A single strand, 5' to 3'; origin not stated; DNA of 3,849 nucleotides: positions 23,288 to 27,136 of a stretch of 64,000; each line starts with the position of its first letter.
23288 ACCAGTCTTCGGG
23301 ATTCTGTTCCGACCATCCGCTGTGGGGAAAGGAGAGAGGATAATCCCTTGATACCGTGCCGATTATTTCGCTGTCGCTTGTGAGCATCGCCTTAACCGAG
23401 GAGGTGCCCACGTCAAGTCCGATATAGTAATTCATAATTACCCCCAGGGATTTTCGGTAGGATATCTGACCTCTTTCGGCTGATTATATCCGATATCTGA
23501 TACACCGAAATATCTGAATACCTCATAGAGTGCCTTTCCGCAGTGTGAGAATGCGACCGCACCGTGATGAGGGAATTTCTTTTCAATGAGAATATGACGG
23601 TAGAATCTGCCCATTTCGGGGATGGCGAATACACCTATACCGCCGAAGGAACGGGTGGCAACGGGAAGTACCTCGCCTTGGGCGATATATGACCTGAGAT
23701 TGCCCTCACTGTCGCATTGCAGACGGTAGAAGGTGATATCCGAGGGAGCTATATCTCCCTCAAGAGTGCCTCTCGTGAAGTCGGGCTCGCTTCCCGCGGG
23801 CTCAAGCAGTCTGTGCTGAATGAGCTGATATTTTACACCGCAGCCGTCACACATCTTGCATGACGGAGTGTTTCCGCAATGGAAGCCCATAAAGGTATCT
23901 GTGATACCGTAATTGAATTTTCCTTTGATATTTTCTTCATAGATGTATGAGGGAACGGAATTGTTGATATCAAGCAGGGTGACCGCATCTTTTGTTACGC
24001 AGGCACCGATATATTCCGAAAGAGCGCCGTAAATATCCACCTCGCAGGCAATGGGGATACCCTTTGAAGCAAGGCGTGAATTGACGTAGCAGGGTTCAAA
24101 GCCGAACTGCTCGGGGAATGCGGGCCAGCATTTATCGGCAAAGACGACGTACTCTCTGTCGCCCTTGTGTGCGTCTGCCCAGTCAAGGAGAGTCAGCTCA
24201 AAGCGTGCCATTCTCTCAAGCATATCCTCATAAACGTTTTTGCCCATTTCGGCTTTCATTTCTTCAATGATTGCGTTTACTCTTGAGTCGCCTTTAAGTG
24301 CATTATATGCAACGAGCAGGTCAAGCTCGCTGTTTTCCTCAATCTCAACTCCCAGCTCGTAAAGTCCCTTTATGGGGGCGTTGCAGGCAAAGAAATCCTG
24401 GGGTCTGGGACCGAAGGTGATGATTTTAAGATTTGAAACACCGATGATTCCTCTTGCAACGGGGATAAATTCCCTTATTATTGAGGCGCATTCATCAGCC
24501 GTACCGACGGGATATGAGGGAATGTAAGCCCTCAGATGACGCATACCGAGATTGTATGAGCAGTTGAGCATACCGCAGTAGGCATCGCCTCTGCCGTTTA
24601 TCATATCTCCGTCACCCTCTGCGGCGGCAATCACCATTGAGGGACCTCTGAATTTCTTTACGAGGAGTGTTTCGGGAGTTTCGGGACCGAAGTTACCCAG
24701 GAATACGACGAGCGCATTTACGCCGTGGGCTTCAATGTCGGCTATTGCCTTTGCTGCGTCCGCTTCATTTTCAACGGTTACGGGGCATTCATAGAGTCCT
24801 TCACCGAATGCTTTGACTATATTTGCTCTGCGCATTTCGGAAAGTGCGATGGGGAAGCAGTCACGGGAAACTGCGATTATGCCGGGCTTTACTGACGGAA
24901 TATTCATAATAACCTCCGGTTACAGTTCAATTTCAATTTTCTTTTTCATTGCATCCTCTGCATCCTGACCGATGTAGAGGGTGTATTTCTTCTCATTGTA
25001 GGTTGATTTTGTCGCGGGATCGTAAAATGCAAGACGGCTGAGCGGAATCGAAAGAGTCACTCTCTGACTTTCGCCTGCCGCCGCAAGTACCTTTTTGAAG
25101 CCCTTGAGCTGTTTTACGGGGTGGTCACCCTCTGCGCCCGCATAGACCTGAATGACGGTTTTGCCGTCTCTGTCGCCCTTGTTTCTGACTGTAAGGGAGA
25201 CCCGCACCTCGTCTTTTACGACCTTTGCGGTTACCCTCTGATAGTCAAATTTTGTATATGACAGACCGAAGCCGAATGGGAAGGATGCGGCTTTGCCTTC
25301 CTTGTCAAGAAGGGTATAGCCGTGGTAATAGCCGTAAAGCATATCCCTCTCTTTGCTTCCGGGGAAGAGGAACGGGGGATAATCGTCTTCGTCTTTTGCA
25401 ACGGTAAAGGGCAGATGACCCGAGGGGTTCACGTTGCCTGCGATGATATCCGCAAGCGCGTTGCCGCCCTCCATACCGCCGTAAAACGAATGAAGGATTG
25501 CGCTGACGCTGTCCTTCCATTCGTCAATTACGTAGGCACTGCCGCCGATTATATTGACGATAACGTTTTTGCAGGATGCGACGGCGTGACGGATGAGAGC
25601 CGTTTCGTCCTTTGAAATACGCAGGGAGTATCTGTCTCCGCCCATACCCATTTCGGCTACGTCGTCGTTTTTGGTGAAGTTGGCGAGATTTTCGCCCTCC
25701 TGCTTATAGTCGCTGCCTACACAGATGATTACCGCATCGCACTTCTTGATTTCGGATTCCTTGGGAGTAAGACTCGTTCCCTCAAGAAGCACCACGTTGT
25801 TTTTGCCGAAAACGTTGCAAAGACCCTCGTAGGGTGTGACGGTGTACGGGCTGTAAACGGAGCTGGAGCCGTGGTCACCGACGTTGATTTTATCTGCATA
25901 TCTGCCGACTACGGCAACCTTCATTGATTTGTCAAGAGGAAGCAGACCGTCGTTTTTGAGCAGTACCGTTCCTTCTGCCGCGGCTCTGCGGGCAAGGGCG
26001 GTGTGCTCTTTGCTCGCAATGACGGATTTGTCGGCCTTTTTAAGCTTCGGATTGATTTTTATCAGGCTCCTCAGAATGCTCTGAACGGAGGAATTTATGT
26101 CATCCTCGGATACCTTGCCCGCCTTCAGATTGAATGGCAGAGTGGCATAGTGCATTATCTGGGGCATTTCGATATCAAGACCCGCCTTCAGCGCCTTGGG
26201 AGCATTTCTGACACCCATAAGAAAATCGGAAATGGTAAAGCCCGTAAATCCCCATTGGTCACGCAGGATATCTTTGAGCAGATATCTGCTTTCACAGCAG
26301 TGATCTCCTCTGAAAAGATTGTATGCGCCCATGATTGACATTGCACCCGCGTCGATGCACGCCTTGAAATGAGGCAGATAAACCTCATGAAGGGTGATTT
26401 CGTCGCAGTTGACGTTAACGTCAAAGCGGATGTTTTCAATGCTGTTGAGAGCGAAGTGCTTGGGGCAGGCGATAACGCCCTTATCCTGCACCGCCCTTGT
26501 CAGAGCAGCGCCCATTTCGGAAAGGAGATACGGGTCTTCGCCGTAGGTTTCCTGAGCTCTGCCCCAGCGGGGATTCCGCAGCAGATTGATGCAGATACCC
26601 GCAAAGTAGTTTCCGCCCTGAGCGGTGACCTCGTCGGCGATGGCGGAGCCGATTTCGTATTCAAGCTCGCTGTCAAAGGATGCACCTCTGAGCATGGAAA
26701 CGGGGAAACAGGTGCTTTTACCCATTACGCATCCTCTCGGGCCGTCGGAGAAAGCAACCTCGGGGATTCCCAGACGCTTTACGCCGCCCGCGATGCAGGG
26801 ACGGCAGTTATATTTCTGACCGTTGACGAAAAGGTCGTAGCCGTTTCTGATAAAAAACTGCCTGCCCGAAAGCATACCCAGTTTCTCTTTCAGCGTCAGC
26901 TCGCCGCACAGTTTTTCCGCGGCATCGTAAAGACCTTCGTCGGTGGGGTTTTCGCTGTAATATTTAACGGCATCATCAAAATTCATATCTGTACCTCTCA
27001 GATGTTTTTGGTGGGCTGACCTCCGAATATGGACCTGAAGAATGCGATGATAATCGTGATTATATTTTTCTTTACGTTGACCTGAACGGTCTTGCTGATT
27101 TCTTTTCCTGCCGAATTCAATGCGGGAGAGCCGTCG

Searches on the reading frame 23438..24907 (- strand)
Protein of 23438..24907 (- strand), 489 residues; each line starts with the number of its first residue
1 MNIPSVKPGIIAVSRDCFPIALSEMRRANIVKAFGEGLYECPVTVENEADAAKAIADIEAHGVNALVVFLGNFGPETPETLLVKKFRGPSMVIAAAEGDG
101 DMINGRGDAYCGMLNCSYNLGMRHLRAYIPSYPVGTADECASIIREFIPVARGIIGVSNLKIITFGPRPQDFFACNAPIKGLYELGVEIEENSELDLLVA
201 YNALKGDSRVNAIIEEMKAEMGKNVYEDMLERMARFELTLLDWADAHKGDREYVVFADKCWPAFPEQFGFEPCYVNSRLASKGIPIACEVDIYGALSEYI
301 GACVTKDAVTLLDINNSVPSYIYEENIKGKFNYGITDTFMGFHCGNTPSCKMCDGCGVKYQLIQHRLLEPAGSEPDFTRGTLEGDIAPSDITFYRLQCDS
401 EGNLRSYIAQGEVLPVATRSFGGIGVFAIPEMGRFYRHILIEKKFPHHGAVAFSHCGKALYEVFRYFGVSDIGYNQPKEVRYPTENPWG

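Call 106: search_protein_families(library=pfam, proteins=[window:23438-24907:-], max_evalue=0.00001)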
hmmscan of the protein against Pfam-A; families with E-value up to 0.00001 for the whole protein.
window:23438-24907:- (489 aa): 1 family
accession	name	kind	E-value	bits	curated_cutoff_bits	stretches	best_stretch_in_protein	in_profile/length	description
PF02952.23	Fucose_iso_C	-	5.9e-25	88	29.3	1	342-470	2-138/143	L-fucose isomerase, C-terminal domain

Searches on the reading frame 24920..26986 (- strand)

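Call 106: search_protein_families(library=pfam, proteins=[window:24920-26986:-], max_evalue=0.00001)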
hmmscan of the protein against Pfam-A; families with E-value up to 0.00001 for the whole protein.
window:24920-26986:- (688 aa): 3 families
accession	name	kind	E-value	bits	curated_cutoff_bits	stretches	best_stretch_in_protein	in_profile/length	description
PF01915.27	Glyco_hydro_3_C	-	5.1e-48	164.1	31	1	340-577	1-200/200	Glycosyl hydrolase family 3 C-terminal domain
PF00933.27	Glyco_hydro_3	-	1.8e-40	139.8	27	1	71-306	60-315/316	Glycosyl hydrolase family 3 N terminal domain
PF14310.12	Fn3-like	-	1.2e-14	54.6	25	1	611-675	2-70/71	Fibronectin type III-like domain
